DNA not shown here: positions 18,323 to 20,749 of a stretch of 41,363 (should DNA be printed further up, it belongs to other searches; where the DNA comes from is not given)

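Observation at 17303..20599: GacI/J/K/L-like side-chain decoration module, with the outer-face membrane domain and the lipid-sugar synthase fused in one 708-aa protein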

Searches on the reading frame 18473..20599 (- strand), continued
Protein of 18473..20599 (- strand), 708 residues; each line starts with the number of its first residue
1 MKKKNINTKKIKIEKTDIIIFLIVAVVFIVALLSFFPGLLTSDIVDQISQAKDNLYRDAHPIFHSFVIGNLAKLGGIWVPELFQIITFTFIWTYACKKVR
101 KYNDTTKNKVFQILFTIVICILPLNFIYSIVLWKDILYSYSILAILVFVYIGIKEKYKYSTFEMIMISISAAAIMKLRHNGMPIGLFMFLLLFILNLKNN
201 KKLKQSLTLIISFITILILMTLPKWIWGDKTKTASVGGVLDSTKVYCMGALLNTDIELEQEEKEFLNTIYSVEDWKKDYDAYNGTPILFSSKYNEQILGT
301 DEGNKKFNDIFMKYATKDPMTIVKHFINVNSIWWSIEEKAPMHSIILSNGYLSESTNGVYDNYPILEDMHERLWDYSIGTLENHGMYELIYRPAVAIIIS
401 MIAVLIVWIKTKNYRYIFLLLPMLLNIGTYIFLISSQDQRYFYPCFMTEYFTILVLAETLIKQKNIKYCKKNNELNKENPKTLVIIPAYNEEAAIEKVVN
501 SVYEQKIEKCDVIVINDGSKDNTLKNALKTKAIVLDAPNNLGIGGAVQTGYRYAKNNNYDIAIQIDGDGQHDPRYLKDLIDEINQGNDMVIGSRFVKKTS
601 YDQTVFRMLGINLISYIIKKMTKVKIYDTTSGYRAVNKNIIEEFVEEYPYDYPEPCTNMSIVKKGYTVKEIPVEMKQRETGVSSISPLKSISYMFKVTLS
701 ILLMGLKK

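Call 50: search_protein_families(library=ncbifam, proteins=[L012:11798-12724:+, L012:12757-13791:+, L012:10771-11748:+, L012:3802-4875:+, L012:13811-15727:+, L012:6726-6950:+], max_evalue=0.00001)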
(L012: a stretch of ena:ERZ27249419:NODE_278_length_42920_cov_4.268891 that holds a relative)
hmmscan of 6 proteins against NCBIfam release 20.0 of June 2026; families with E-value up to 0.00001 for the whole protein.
L012:11798-12724:+ (309 aa): 9 families
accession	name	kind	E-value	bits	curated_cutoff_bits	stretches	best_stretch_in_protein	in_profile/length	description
TIGR04182.1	glyco_TIGR04182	equivalog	1.3e-68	231.6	325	1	4-295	2-289/293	S-layer glycoprotein N-glycosyltransferase AglJ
NF041391.1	DPhHxTase_Halo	equivalog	1.9e-26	92.4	375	1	10-219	3-206/213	dolichyl-phosphate hexose transferase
NF058614.1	PPMAGASynPpgS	equivalog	1.1e-16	61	370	1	6-216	4-217/226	polyprenyl-phospho-N-acetylgalactosaminyl synthase PpgS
NF010496.0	PRK13915.1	equivalog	3.2e-10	39.6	262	1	3-89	32-130/307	glucosyl-3-phosphoglycerate synthase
NF047588.1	GlcsyltransPgfSStrep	equivalog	1.1e-09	38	500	1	3-283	2-282/308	glycosyltransferase PgfS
TIGR04283.1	glyco_like_mftF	equivalog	3e-09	36.8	182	1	4-100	1-97/221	TIGR04283 family arsenosugar biosynthesis glycosyltransferase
TIGR03937.1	PgaC_IcaA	equivalog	6.3e-08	32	422.3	1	2-100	45-150/407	poly-beta-1,6-N-acetyl-D-glucosamine synthase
NF053846.1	glyco_with_XrtP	equivalog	4.1e-07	29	520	1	6-52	45-91/440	XrtP-associated glycosyltransferase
NF041865.1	EpsU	equivalog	4.9e-06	25.8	700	1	3-80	40-127/394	exopolysaccharide biosynthesis GT2 family glycosyltransferase EpsU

L012:12757-13791:+ (345 aa): 16 families
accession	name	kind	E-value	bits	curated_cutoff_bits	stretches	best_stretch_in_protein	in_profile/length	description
NF007482.0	PRK10073.1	equivalog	6.1e-36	124.1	423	1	3-233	6-243/334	glycosyltransferase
NF047683.1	TeichurnBiosyTuaG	equivalog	1.9e-21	76.8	400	1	4-128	7-131/252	teichuronic acid biosynthesis protein TuaG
NF038302.1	EPS_HpsE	equivalog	2.5e-19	69.4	300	1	4-119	2-122/307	hormogonium polysaccharide biosynthesis glycosyltransferase HpsE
NF041875.1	EPS_EpsD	equivalog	8.8e-18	64.8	370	1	5-100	1-96/325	exopolysaccharide biosynthesis glycosyltransferase EpsD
TIGR03937.1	PgaC_IcaA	equivalog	4.4e-17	62.1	422.3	1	4-123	46-165/407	poly-beta-1,6-N-acetyl-D-glucosamine synthase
NF041394.1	GtaseAglG_Halo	equivalog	2.5e-16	59.8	440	1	4-119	2-117/304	glucosyl-dolichyl phosphate glucuronosyltransferase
NF053739.1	GlytfEpsEBac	equivalog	1.5e-15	56.9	450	1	4-104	2-103/265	glycosyltransferase EpsE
TIGR03965.1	mycofact_glyco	equivalog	2.1e-15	56.5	280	1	4-106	75-177/467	mycofactocin biosynthesis glycosyltransferase MftF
TIGR03111.1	glyc2_xrt_Gpos1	hypoth_equivalog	1e-11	44.3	363.95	1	4-109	50-157/439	TIGR03111 family XrtG-associated glycosyltransferase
NF050050.1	ProtGlycPglI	equivalog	4e-11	42.8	500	1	4-95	3-95/306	GalNAc(5)-diNAcBac-PP-undecaprenol beta-1,3-glucosyltransferase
NF038299.1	EPS_HpsN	equivalog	1.4e-10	40.6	425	1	4-181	2-169/317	hormogonium polysaccharide biosynthesis glycosyltransferase HpsN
TIGR04283.1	glyco_like_mftF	equivalog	4.4e-10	39.5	182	1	5-116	1-105/221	TIGR04283 family arsenosugar biosynthesis glycosyltransferase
NF007986.1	PRK10714.1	equivalog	3.1e-09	36.3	529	1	4-93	7-100/316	undecaprenyl-phosphate 4-deoxy-4-formamido-L-arabinose transferase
NF047588.1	GlcsyltransPgfSStrep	equivalog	5.6e-07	29.1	500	1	3-93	1-95/308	glycosyltransferase PgfS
NF045692.1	OglycostaseCruG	equivalog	9.4e-07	28.1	600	1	4-115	42-159/386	2'-O-glycosyltransferase CruG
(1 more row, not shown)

L012:10771-11748:+ (326 aa): 24 families
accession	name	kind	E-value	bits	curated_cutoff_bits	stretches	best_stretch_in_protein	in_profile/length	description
NF007482.0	PRK10073.1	equivalog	8.2e-39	133.5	423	1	2-218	6-237/334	glycosyltransferase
NF047683.1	TeichurnBiosyTuaG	equivalog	1.1e-24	87.4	400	1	2-130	6-134/252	teichuronic acid biosynthesis protein TuaG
TIGR03937.1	PgaC_IcaA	equivalog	1.1e-21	77.3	422.3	1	2-136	45-179/407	poly-beta-1,6-N-acetyl-D-glucosamine synthase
NF041875.1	EPS_EpsD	equivalog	2.5e-20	73.1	370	1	4-124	1-121/325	exopolysaccharide biosynthesis glycosyltransferase EpsD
NF053739.1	GlytfEpsEBac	equivalog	1.1e-19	70.5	450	1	3-119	2-120/265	glycosyltransferase EpsE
NF041394.1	GtaseAglG_Halo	equivalog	2e-18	66.7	440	1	3-118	2-117/304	glucosyl-dolichyl phosphate glucuronosyltransferase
TIGR03111.1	glyc2_xrt_Gpos1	hypoth_equivalog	2.8e-17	62.6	363.95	1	3-109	50-158/439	TIGR03111 family XrtG-associated glycosyltransferase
NF038302.1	EPS_HpsE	equivalog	6.4e-17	61.5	300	1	4-117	3-121/307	hormogonium polysaccharide biosynthesis glycosyltransferase HpsE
NF050050.1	ProtGlycPglI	equivalog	6.5e-16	58.6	500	1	1-117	1-117/306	GalNAc(5)-diNAcBac-PP-undecaprenol beta-1,3-glucosyltransferase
NF038299.1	EPS_HpsN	equivalog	2.1e-13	49.9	425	1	3-111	2-111/317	hormogonium polysaccharide biosynthesis glycosyltransferase HpsN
TIGR03965.1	mycofact_glyco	equivalog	1.9e-12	46.8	280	1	2-102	74-174/467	mycofactocin biosynthesis glycosyltransferase MftF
TIGR04440.1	glyco_TIGR04440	domain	3.2e-12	46.7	70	1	3-134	1-134/215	TIGR00180 family glycosyltransferase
NF007453.0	PRK10018.1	equivalog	2.2e-11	43.9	382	1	4-111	8-115/280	colanic acid biosynthesis glycosyltransferase WcaA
TIGR04017.1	WcaA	equivalog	1.3e-10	41.3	495.75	1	4-113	7-116/279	colanic acid biosynthesis glycosyltransferase WcaA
TIGR04242.1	nodulat_NodC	equivalog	4.8e-10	39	550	1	3-123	49-172/395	chitooligosaccharide synthase NodC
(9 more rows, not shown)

L012:3802-4875:+ (358 aa): 16 families
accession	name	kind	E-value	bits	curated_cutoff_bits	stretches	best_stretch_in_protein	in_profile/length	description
NF007482.0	PRK10073.1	equivalog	6.1e-26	91.2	423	1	3-110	3-105/334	glycosyltransferase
NF047683.1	TeichurnBiosyTuaG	equivalog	3e-18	66.4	400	1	1-119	1-115/252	teichuronic acid biosynthesis protein TuaG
NF038302.1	EPS_HpsE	equivalog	3e-15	56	300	1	8-116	3-112/307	hormogonium polysaccharide biosynthesis glycosyltransferase HpsE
TIGR03937.1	PgaC_IcaA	equivalog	9.9e-14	51.1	422.3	1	7-106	46-141/407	poly-beta-1,6-N-acetyl-D-glucosamine synthase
TIGR04283.1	glyco_like_mftF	equivalog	1.3e-12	47.8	182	1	9-135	2-117/221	TIGR04283 family arsenosugar biosynthesis glycosyltransferase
NF041875.1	EPS_EpsD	equivalog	2.5e-12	46.8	370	1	9-107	2-96/325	exopolysaccharide biosynthesis glycosyltransferase EpsD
NF050050.1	ProtGlycPglI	equivalog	6.9e-12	45.3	500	1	8-238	4-231/306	GalNAc(5)-diNAcBac-PP-undecaprenol beta-1,3-glucosyltransferase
NF053739.1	GlytfEpsEBac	equivalog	4.3e-11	42.3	450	1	9-102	4-94/265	glycosyltransferase EpsE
TIGR03111.1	glyc2_xrt_Gpos1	hypoth_equivalog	1.4e-10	40.6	363.95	1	9-113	52-155/439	TIGR03111 family XrtG-associated glycosyltransferase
NF038299.1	EPS_HpsN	equivalog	6.4e-10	38.5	425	1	8-123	3-115/317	hormogonium polysaccharide biosynthesis glycosyltransferase HpsN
TIGR04009.1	wcaE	equivalog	2.5e-09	36.8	369.2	1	15-122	11-114/248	colanic acid biosynthesis glycosyltransferase WcaE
NF041394.1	GtaseAglG_Halo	equivalog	5.5e-08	32.4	440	1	9-119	4-111/304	glucosyl-dolichyl phosphate glucuronosyltransferase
TIGR03965.1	mycofact_glyco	equivalog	1.6e-07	30.5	280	1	9-100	77-164/467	mycofactocin biosynthesis glycosyltransferase MftF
NF007453.0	PRK10018.1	equivalog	3.2e-07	30.3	382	1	3-103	3-99/280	colanic acid biosynthesis glycosyltransferase WcaA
TIGR04242.1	nodulat_NodC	equivalog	1.2e-06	27.7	550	1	9-107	51-148/395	chitooligosaccharide synthase NodC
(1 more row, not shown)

L012:13811-15727:+ (639 aa): 0 families

L012:6726-6950:+ (75 aa): 0 families

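Call 51: search_solved_structures(query=L012:11798-12724:+, max_evalue=0.001)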
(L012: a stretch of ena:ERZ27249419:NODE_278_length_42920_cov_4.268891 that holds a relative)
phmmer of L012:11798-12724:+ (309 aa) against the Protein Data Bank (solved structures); distinct sequences matched with E-value up to 0.001: 1.
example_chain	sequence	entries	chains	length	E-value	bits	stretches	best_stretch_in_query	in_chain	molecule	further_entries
5mlz_A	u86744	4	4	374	7.6e-09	38.7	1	3-270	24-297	Dolichol monophosphate mannose synthase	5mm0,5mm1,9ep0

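Call 59: find_encoding_contigs(protein=P0105, flank=7000, max_places=1)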
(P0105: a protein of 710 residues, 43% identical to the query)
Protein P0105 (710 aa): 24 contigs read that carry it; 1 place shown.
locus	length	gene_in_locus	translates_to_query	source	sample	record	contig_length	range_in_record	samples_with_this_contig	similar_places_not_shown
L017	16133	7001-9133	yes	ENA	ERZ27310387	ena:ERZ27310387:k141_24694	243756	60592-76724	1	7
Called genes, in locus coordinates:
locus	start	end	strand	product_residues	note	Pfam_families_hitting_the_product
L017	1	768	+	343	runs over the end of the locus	PF00534:Glycos_transf_1, PF13524:Glyco_trans_1_2 (weak), PF13692:Glyco_trans_1_4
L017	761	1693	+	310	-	PF00535:Glycos_transf_2, PF10111:Glyco_tranf_2_2, PF13641:Glyco_tranf_2_3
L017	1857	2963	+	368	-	PF13439:Glyco_transf_4 (weak), PF00534:Glycos_transf_1, PF13692:Glyco_trans_1_4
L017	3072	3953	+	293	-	PF00535:Glycos_transf_2, PF13641:Glyco_tranf_2_3 (weak), PF10111:Glyco_tranf_2_2 (weak)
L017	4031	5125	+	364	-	PF00535:Glycos_transf_2, PF10111:Glyco_tranf_2_2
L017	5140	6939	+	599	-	PF04488:Gly_transf_sug, PF05704:Caps_synth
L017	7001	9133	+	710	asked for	PF00535:Glycos_transf_2, PF13641:Glyco_tranf_2_3 (weak)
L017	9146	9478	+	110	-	PF10066:DUF2304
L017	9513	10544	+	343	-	PF00535:Glycos_transf_2, PF10111:Glyco_tranf_2_2, PF13641:Glyco_tranf_2_3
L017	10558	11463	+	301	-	PF00535:Glycos_transf_2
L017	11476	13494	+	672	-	PF24677:DUF7657, PF24672:DUF7654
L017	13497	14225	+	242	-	PF14393:DUF4422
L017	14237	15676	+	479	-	PF01943:Polysacc_synt, PF03023:MurJ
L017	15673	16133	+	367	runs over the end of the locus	PF01266:DAO (weak), PF13450:NAD_binding_8, PF03275:GLF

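Call 60: find_encoding_contigs(protein=P0091, flank=7000, max_places=1)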
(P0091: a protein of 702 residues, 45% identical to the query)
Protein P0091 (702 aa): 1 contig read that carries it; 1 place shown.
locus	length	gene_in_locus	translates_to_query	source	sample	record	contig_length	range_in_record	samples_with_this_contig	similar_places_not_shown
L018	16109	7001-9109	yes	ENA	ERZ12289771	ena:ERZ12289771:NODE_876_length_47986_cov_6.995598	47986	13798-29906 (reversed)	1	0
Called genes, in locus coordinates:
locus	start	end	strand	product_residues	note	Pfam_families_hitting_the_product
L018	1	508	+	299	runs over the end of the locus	PF00535:Glycos_transf_2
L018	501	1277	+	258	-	PF13439:Glyco_transf_4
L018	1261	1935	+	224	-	-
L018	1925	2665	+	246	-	PF00005:ABC_tran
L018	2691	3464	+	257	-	PF01061:ABC2_membrane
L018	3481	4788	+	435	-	PF00535:Glycos_transf_2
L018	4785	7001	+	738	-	PF13439:Glyco_transf_4, PF13579:Glyco_trans_4_4, PF00534:Glycos_transf_1, PF13692:Glyco_trans_1_4, PF00535:Glycos_transf_2, PF10111:Glyco_tranf_2_2, PF13641:Glyco_tranf_2_3 (weak)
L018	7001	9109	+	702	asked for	PF00535:Glycos_transf_2, PF13641:Glyco_tranf_2_3 (weak)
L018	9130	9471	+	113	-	PF10066:DUF2304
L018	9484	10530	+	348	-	PF00535:Glycos_transf_2, PF10111:Glyco_tranf_2_2, PF13641:Glyco_tranf_2_3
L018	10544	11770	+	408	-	-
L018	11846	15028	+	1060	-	PF00652:Ricin_B_lectin (weak), PF14200:RicinB_lectin_2, PF00652:Ricin_B_lectin (weak), PF14200:RicinB_lectin_2, PF01183:Glyco_hydro_25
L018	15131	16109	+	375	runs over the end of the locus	PF13450:NAD_binding_8, PF03275:GLF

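Call 61: find_encoding_contigs(protein=P0110, flank=7000, max_places=1)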
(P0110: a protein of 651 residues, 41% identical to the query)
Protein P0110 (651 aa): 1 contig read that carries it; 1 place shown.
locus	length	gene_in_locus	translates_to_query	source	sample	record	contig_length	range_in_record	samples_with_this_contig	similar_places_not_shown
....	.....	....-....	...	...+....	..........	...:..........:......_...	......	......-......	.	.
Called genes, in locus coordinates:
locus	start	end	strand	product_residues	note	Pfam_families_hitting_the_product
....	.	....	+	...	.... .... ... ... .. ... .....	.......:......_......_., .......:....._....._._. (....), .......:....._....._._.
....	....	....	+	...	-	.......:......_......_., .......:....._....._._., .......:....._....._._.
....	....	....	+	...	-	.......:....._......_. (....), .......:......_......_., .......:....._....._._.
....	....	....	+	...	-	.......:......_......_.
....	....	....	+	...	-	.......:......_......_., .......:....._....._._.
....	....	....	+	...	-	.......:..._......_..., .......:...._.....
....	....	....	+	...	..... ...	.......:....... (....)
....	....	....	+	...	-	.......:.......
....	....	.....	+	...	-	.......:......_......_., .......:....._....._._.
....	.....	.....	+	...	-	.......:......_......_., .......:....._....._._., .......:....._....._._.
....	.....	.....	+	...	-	-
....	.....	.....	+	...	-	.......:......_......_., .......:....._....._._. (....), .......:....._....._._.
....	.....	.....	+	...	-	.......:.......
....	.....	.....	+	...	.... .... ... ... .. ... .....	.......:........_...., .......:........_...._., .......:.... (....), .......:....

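Call 65: search_protein_families(library=pfam, alignment_id=A4, max_evalue=0.1)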
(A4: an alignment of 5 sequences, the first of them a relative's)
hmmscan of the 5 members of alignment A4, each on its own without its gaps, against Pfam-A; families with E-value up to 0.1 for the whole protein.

A. member 1, L009:13369-14610:+ (414 aa): 0 families

B. families by the number of members that match (of 5 scanned): 2 families
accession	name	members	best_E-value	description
PF01943.22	Polysacc_synt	2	0.00081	Polysaccharide biosynthesis protein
PF10810.13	DUF2545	2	0.0027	Protein of unknown function (DUF2545)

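Call 66: find_homologous_proteins(query=L009:13369-14610:+, max_evalue=0.001)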
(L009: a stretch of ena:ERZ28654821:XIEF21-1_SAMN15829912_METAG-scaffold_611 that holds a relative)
Query L009:13369-14610:+ (414 aa): 942 proteins with E <= 0.001 among 8000 candidates; the best 120 are listed.
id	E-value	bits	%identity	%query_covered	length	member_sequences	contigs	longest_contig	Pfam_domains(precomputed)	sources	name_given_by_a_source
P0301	1.4e-215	734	81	100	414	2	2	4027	-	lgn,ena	-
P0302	1.7e-203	694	79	99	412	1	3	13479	-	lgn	-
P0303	2.4e-203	694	79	99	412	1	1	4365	-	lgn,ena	-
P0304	6.8e-202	689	77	100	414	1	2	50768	-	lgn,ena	-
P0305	1.0e-201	688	78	99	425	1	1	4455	-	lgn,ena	-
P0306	1.2e-201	688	77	99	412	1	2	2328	-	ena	-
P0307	1.8e-201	687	77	99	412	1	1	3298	-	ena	-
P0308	8.8e-201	685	78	99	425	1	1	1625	-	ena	-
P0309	1.3e-199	681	77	99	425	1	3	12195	-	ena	-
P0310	9.2e-195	665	73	100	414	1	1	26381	-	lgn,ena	-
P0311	1.3e-187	642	72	99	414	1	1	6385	-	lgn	-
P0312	1.7e-187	641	72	99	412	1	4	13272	-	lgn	-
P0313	3.0e-187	641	71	99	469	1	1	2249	-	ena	-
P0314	4.9e-187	640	73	99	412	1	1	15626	-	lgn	-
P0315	1.2e-185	635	71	99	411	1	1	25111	-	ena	-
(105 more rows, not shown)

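Call 68: search_solved_structures(query=A5, max_evalue=10)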
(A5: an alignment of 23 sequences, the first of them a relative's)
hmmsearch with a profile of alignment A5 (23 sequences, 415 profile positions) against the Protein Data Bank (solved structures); distinct sequences matched with E-value up to 10: 1.
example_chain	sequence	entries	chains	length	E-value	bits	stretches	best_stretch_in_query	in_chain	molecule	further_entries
7uw9_N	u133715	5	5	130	0.71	11.9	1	183-236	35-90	V-type proton ATPase subunit F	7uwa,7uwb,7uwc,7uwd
